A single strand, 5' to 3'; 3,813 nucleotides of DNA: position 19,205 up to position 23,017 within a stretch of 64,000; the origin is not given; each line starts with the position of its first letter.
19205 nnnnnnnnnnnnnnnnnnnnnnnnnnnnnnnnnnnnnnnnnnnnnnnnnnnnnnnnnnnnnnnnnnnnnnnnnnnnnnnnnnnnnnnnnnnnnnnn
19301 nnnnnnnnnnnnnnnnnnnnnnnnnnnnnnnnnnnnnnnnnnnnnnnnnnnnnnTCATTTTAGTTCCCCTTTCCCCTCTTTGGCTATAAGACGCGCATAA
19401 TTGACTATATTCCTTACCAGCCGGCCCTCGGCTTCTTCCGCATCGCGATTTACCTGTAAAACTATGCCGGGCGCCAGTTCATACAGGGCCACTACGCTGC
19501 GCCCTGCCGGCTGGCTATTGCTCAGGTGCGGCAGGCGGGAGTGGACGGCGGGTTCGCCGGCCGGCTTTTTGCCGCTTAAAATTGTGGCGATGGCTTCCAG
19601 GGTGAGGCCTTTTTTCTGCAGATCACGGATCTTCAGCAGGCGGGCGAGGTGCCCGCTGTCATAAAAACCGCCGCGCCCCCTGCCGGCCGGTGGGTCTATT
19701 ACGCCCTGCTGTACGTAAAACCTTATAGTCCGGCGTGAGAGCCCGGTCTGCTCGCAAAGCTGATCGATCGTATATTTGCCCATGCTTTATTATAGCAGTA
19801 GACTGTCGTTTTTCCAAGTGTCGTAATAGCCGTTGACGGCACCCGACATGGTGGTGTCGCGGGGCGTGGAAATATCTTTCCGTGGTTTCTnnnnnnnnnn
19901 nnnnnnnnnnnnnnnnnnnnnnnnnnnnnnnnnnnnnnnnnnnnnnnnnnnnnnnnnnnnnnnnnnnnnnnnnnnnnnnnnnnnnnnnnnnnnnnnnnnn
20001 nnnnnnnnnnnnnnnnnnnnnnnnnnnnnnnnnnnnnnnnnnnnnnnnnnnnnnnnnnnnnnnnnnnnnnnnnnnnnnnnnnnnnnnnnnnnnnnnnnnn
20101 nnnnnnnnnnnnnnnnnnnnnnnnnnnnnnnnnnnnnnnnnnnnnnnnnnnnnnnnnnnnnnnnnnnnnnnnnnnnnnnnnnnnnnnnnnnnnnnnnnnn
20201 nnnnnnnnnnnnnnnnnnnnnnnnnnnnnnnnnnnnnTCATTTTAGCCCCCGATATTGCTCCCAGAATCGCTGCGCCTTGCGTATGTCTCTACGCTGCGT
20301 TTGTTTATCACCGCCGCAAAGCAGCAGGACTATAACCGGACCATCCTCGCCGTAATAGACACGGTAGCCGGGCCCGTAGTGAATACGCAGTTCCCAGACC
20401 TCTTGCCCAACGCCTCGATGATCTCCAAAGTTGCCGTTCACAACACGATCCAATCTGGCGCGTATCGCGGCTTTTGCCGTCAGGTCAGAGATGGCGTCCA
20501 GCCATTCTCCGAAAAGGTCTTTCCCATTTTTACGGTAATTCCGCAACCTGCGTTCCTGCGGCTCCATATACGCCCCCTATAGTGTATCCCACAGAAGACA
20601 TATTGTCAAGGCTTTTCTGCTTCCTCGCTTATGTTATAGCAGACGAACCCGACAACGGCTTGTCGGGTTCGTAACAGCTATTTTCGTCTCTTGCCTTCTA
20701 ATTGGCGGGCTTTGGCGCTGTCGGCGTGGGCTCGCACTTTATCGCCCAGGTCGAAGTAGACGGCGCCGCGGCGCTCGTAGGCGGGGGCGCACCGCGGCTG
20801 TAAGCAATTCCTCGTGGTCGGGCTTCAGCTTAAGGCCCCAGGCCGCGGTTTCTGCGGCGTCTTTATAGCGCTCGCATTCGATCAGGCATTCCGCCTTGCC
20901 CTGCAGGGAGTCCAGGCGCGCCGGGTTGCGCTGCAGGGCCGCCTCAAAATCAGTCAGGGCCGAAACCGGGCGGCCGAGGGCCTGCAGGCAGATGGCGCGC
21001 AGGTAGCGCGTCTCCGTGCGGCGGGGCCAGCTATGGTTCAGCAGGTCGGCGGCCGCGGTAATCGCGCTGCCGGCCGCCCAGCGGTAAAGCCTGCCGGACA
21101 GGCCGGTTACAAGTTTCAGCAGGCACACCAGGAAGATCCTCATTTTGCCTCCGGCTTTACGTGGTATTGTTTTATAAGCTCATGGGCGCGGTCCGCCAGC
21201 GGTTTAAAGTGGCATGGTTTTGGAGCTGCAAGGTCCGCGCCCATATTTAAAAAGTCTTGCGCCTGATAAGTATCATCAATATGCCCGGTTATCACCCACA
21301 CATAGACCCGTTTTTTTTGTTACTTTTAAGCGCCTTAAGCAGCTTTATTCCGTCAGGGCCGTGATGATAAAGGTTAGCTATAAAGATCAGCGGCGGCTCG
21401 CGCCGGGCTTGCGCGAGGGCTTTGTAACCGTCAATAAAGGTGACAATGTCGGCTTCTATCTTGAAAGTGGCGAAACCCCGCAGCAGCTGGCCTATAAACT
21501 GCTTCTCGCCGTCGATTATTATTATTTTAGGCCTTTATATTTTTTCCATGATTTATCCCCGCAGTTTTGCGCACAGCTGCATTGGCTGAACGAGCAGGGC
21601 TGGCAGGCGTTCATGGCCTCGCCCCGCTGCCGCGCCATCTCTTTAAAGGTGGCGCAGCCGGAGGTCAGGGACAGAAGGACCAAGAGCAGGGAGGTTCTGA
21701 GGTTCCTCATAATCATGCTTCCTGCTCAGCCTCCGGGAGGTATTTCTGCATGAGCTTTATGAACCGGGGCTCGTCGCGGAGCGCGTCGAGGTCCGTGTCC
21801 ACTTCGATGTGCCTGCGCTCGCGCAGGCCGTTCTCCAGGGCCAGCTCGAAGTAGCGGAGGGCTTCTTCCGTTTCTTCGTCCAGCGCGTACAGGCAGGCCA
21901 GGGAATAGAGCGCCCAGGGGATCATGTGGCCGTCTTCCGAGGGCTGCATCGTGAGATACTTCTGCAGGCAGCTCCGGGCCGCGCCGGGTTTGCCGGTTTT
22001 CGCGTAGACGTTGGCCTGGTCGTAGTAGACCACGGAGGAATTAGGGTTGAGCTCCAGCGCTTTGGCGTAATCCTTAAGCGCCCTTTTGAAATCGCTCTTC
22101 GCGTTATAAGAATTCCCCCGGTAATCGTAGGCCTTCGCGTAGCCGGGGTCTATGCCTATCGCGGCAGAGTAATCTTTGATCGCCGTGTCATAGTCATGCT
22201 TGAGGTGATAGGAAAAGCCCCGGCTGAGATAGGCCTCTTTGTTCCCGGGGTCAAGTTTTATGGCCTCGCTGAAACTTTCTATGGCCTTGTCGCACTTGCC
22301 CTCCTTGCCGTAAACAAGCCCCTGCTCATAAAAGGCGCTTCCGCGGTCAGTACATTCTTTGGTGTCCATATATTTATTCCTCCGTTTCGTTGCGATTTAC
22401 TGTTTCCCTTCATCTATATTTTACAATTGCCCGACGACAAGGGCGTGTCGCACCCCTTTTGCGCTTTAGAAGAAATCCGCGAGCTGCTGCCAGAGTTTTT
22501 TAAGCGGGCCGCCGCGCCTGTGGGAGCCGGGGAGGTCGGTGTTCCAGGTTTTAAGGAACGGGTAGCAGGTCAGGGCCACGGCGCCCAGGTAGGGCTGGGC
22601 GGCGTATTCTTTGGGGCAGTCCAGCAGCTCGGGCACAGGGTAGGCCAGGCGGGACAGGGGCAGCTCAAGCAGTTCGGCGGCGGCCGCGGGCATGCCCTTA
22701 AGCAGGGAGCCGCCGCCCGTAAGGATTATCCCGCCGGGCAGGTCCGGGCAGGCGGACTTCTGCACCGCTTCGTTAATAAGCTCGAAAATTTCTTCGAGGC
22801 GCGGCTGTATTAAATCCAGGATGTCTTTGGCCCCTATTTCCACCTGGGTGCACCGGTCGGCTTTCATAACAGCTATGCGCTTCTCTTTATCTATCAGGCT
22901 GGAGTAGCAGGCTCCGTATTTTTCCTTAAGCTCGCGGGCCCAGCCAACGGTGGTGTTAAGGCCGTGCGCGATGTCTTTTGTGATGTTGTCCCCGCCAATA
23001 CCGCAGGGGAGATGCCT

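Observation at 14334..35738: Seven promoters share a CGACA-N6-TGTCG palindrome exactly 11 nt upstream of a -10-like hexamer, enriched at DNA-repair genes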

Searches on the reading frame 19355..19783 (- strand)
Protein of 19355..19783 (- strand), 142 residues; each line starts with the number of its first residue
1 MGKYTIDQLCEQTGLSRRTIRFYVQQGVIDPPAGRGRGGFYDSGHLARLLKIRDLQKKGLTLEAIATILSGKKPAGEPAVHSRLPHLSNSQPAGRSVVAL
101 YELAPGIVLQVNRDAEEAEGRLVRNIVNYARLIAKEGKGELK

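Call 9: search_protein_families(library=pfam, proteins=[window:19355-19783:-])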
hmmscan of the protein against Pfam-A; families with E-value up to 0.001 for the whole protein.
window:19355-19783:- (142 aa): 3 families
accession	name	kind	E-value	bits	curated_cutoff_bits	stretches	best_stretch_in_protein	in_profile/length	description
PF13411.12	MerR_1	-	4.4e-20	72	21.6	1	4-71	1-68/69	MerR HTH family regulatory protein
PF00376.29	MerR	-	5.9e-08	32.8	28.2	1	5-33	1-29/38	MerR family regulatory protein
PF12728.13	HTH_17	-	0.00011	22.8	27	1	4-37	2-34/51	Helix-turn-helix domain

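Call 83: find_encoding_contigs(protein=window:19355-19783:-, flank=3000, max_places=4)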
Protein window:19355-19783:- (142 aa): 1 contig read that carries it; 1 place shown.
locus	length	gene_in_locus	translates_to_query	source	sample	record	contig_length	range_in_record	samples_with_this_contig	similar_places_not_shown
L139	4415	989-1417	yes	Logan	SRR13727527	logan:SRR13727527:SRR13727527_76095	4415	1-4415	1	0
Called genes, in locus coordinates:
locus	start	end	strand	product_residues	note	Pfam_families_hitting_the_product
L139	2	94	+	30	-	?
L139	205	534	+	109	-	PF05973:Gp49 (faint)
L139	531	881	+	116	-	PF21716:dnstrm_HI1420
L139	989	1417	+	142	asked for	PF00376:MerR, PF13411:MerR_1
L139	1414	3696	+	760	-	PF08487:VIT, PF00092:VWA, PF13519:VWA_2, PF13768:VWA_3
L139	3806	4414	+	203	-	?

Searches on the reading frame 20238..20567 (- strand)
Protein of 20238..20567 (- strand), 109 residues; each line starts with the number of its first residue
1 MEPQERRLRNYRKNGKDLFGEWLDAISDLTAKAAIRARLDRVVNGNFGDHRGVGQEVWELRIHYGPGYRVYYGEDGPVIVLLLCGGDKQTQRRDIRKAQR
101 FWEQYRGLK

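Call 9: search_protein_families(library=pfam, proteins=[window:20238-20567:-])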
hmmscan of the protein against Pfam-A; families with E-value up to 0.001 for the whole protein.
window:20238-20567:- (109 aa): 1 family
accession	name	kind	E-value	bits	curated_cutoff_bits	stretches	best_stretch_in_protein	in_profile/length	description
PF05973.20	Gp49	-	2.3e-05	24.8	23.9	1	22-99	2-86/90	Phage derived protein Gp49-like (DUF891)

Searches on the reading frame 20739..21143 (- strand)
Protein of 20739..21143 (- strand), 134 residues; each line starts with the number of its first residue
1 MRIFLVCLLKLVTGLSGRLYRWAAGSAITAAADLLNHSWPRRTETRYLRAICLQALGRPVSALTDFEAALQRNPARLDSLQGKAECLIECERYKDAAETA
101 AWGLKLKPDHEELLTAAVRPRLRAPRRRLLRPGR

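Call 9: search_protein_families(library=pfam, proteins=[window:20739-21143:-])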
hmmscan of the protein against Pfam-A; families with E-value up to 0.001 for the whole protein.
window:20739-21143:- (134 aa): 7 families
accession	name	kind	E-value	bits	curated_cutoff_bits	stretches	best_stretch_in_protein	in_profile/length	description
PF14559.12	TPR_19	-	1.2e-07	32.4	25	1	55-113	3-61/68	Tetratricopeptide repeat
PF00515.34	TPR_1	-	5.7e-07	29.5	27.8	1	45-74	3-32/34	Tetratricopeptide repeat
PF07719.23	TPR_2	-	3.8e-06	27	27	1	46-74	4-32/34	Tetratricopeptide repeat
PF13428.12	TPR_14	-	1.2e-05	25.9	23.5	0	45-85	3-43/44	Tetratricopeptide repeat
PF13371.12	TPR_9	-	1.6e-05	25.2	35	1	30-79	16-65/73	Tetratricopeptide repeat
PF12895.13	ANAPC3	-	2.2e-05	25.1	27.2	1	26-98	7-77/82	Anaphase-promoting complex, cyclosome, subunit 3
PF13424.12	TPR_12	-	0.00064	20.3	30.1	0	46-106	6-74/77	Tetratricopeptide repeat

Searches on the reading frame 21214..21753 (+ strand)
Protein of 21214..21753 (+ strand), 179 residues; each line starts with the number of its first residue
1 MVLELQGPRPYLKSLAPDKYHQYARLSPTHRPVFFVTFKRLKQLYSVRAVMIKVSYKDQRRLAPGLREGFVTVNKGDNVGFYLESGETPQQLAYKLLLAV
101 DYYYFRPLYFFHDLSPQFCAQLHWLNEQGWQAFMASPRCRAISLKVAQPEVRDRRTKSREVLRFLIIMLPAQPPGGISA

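Call 12: search_protein_families(library=pfam, proteins=[window:21214-21753:+])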
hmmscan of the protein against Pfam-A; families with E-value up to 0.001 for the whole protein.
window:21214-21753:+ (179 aa): 0 families

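Call 26: search_protein_families(library=pfam, proteins=[window:21214-21753:+], max_evalue=5)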
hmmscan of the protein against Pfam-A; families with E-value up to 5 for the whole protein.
window:21214-21753:+ (179 aa): 0 families

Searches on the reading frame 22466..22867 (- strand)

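Call 10: search_protein_families(library=pfam, proteins=[window:22466-22867:-])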
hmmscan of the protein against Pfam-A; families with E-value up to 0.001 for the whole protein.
window:22466-22867:- (133 aa): 1 family
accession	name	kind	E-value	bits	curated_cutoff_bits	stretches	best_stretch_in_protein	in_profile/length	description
PF06723.19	MreB_Mbl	-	4.4e-05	22.9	27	1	8-72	234-302/327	MreB/Mbl protein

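Call 26: search_protein_families(library=pfam, proteins=[window:22466-22867:-], max_evalue=5)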
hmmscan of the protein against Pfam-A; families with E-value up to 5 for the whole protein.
window:22466-22867:- (133 aa): 1 family
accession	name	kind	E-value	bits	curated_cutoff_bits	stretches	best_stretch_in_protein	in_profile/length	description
PF06723.19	MreB_Mbl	-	4.4e-05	22.9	27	1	8-72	234-302/327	MreB/Mbl protein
